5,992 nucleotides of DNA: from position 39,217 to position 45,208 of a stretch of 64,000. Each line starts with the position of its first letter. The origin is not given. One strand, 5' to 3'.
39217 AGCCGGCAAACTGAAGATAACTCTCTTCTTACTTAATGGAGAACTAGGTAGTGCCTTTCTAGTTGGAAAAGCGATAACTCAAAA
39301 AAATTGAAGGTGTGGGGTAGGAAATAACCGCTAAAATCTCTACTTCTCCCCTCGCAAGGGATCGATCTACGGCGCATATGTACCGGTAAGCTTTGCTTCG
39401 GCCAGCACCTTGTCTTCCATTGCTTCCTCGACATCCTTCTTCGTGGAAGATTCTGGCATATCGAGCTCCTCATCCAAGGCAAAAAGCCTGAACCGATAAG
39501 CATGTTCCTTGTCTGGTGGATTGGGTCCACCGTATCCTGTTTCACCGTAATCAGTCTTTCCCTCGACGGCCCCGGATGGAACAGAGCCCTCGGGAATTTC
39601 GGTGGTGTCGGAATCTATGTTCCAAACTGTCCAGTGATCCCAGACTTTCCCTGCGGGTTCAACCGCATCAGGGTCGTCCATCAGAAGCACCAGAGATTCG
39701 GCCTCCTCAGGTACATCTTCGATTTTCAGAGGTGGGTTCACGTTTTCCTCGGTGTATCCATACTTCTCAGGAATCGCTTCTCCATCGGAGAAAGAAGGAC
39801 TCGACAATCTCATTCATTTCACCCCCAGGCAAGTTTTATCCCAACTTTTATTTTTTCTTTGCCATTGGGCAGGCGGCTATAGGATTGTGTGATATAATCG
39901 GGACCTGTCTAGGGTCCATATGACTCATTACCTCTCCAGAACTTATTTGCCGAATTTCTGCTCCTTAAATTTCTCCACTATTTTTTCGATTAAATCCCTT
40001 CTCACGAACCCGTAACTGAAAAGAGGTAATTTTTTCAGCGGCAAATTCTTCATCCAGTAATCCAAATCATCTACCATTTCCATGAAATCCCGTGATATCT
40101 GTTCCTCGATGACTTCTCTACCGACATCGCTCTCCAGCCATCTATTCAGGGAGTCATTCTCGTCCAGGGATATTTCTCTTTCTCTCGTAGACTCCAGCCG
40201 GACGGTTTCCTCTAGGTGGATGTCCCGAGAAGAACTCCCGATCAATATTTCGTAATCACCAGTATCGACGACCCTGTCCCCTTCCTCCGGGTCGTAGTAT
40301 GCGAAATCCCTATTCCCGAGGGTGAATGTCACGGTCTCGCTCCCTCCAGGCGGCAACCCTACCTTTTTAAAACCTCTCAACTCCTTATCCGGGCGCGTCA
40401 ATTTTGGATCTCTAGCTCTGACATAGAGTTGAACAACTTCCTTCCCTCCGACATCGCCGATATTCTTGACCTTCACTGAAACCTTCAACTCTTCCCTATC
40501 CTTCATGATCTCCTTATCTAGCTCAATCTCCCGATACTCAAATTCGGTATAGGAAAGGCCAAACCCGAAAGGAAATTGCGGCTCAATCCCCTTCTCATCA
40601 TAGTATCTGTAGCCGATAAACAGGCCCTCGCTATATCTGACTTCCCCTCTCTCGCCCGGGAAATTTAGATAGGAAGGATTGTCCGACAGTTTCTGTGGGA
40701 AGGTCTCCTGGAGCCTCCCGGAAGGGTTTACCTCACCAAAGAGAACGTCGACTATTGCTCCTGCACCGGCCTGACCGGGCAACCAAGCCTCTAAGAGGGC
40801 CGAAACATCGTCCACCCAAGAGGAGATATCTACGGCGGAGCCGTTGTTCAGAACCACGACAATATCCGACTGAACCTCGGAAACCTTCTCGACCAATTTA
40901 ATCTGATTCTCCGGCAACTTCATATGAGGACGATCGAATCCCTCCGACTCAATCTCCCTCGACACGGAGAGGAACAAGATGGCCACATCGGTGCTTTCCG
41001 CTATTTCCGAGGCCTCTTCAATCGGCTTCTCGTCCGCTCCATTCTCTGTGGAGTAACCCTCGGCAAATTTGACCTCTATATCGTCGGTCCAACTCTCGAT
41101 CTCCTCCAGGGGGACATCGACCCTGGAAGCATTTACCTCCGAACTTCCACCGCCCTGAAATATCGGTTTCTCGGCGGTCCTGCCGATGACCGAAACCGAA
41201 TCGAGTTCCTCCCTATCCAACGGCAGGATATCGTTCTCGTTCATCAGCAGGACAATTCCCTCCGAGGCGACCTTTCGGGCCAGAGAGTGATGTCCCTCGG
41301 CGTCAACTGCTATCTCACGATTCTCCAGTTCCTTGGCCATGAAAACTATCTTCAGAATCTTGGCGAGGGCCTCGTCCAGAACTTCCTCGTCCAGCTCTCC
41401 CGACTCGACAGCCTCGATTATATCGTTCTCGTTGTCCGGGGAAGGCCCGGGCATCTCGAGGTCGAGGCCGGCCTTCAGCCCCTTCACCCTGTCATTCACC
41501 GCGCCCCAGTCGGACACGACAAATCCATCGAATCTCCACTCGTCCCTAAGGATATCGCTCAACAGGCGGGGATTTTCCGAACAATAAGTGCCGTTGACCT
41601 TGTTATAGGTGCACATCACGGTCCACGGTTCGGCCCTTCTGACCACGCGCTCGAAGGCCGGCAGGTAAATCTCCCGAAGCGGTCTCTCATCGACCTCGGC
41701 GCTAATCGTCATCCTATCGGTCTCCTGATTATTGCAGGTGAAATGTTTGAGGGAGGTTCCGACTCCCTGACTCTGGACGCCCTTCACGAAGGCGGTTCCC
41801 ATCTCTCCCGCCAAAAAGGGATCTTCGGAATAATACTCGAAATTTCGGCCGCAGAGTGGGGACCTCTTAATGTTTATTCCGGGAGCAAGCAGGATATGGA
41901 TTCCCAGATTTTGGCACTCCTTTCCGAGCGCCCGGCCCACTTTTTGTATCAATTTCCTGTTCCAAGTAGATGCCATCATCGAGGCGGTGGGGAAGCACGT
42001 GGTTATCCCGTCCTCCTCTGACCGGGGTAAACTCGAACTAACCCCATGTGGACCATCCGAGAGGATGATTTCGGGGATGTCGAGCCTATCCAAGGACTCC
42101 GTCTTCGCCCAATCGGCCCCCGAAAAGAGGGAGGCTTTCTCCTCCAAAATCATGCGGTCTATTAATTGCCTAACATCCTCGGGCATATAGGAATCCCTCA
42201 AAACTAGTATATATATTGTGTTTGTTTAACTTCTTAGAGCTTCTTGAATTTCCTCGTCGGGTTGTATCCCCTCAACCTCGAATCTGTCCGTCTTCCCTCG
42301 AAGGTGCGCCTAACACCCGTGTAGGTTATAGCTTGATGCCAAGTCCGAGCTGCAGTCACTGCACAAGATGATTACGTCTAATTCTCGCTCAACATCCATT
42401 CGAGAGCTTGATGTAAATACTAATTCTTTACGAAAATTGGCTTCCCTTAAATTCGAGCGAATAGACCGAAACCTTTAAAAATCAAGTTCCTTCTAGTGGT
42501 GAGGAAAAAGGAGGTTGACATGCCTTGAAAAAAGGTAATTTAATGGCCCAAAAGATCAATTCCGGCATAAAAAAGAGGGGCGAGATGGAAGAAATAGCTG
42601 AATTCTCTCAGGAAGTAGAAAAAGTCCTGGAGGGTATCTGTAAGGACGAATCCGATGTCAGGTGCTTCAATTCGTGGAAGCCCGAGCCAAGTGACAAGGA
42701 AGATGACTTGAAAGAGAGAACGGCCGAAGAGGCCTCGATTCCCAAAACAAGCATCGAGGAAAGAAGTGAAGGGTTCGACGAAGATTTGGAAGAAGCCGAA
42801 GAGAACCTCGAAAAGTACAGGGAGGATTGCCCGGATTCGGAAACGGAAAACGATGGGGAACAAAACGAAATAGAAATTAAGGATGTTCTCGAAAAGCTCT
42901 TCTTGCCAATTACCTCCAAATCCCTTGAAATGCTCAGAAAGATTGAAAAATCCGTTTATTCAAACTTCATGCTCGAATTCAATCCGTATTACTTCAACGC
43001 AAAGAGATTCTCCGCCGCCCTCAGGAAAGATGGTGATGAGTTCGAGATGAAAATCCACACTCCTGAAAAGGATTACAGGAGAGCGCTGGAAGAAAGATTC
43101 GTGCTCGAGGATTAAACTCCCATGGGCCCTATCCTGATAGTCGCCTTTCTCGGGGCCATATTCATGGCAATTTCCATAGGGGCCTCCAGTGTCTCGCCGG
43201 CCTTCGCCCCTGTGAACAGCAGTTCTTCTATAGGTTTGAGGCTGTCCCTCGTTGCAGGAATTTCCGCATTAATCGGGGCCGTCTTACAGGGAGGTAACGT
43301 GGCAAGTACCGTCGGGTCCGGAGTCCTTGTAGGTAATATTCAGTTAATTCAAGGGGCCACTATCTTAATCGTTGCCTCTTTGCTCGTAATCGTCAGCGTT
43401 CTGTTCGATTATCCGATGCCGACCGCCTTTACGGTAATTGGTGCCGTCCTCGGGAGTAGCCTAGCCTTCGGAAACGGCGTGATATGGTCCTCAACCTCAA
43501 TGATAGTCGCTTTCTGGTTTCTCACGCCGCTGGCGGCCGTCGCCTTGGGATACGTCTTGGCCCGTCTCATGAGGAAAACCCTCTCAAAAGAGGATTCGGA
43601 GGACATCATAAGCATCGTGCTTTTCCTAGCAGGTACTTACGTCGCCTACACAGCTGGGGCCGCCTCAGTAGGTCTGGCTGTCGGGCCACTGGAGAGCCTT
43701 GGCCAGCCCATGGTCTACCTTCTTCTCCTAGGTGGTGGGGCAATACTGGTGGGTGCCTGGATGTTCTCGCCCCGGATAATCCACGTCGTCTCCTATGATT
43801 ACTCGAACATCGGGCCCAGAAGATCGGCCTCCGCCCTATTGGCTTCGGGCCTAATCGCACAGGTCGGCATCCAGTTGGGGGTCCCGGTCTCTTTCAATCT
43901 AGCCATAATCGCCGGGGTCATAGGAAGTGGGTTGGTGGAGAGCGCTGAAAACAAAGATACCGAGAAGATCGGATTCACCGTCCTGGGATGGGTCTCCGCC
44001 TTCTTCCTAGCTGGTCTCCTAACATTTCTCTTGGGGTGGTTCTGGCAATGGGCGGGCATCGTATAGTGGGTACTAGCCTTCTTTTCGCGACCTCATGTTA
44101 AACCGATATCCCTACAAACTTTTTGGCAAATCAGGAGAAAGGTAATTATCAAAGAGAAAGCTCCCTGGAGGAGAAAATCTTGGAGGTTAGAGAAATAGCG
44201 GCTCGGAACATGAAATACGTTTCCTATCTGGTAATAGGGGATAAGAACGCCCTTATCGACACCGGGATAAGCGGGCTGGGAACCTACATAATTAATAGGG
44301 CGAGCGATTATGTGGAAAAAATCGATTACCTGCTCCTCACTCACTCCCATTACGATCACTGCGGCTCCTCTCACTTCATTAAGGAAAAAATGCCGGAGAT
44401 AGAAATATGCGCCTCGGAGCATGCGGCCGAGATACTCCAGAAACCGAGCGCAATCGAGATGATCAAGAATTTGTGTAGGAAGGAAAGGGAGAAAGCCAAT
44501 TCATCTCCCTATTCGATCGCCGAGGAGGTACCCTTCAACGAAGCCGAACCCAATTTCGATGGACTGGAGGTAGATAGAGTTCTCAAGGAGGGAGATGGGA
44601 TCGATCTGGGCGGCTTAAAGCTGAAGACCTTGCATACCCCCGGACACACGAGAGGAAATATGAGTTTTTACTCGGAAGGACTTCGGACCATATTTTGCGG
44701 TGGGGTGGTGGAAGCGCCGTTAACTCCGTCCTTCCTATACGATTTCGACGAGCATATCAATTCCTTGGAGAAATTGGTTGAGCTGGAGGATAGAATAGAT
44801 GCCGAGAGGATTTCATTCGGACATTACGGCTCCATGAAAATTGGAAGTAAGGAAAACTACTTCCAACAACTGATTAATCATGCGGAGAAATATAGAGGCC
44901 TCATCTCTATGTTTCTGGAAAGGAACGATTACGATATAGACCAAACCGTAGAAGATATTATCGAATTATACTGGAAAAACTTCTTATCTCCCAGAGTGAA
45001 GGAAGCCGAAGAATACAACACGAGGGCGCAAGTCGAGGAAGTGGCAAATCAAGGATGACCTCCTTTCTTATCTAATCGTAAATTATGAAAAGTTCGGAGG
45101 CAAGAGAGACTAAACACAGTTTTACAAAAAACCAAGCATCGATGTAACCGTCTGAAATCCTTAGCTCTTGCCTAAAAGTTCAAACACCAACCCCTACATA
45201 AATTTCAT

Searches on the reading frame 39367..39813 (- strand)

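Call 75: search_protein_families(library=pfam, proteins=[window:39367-39813:-], max_evalue=0.00001)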
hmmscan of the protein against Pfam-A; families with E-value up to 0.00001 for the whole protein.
window:39367-39813:- (148 aa): 1 family
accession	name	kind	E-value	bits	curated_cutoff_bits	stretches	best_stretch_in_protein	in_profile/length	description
PF01161.25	PBP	-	8.5e-40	136.7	24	1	14-146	2-135/135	Phosphatidylethanolamine-binding protein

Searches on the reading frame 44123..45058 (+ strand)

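Call 3: search_protein_families(library=pfam, proteins=[window:44123-45058:+])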
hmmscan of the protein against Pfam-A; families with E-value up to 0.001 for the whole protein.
window:44123-45058:+ (311 aa): 3 families
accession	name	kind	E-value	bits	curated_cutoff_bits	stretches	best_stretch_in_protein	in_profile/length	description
PF00753.33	Lactamase_B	-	3.2e-24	86.4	22.7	1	34-234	8-196/196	Metallo-beta-lactamase superfamily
PF12706.13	Lactamase_B_2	-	1.6e-08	34.8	27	1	42-117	2-82/200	Beta-lactamase superfamily domain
PF19583.5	ODP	-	6.3e-08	33.2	27.2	1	34-217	5-162/194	ODP family beta lactamase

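Call 4: search_protein_families(library=ncbifam, proteins=[window:44123-45058:+])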
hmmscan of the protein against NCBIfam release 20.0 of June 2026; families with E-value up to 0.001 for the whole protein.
window:44123-45058:+ (311 aa): 36 families (the best 25 are shown)
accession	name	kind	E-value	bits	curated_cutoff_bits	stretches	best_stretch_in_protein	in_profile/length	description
NF012229.1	bla_class_B_core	domain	7.7e-17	61.8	100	1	35-183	19-137/139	metallo-beta-lactamase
NF033105.1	bla_subclass_B3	equivalog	3.4e-15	56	240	1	140-184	111-155/257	subclass B3 metallo-beta-lactamase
TIGR03413.1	GSH_gloB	equivalog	5.2e-14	52.2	200.8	2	149-196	81-128/248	hydroxyacylglutathione hydrolase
NF012101.1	blaGOB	exception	2.3e-11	43.5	560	1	145-185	145-185/290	GOB family subclass B3 metallo-beta-lactamase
NF040470.1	blaEAM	exception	3.9e-10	39.2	660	1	141-182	172-213/318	EAM family subclass B3 metallo-beta-lactamase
NF000458.2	blaPEDO-2_fam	exception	6.8e-09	35.5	550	0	145-183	145-183/285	PEDO-2 family subclass B3 metallo-beta-lactamase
NF000454.2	blaCPS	exception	1.1e-08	35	620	0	32-103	52-127/290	CPS family subclass B3 metallo-beta-lactamase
NF007597.0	PRK10241.1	equivalog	1.2e-08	34.6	421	1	150-195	85-128/251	hydroxyacylglutathione hydrolase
NF008887.0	PRK11921.1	equivalog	1.8e-08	33.7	635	1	28-107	31-112/396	anaerobic nitric oxide reductase flavorubredoxin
NF000457.2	blaPEDO-1_fam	exception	2.1e-08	34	550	1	149-183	149-183/286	PEDO-1 family subclass B3 metallo-beta-lactamase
TIGR04559.1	SoxH_rel_PQQ_2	hypoth_equivalog_domain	1e-07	31.7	280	1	36-238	34-216/283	quinoprotein relay system zinc metallohydrolase 2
NF012140.0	blaBJP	exception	3.9e-07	29.2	600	1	142-182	144-184/294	BJP family subclass B3 metallo-beta-lactamase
NF000459.2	blaSPG-1_fam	exception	4e-07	29.4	550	1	144-183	140-179/285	SPG-1 family subclass B3 metallo-beta-lactamase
NF033184.1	B3_Acin_new1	exception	4.3e-07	29.3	580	1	35-183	52-179/283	putative subclass B3 metallo-beta-lactamase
NF000216.2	blaFEZ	exception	4.5e-07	29.3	600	1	143-181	136-174/282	FEZ family subclass B3 metallo-beta-lactamase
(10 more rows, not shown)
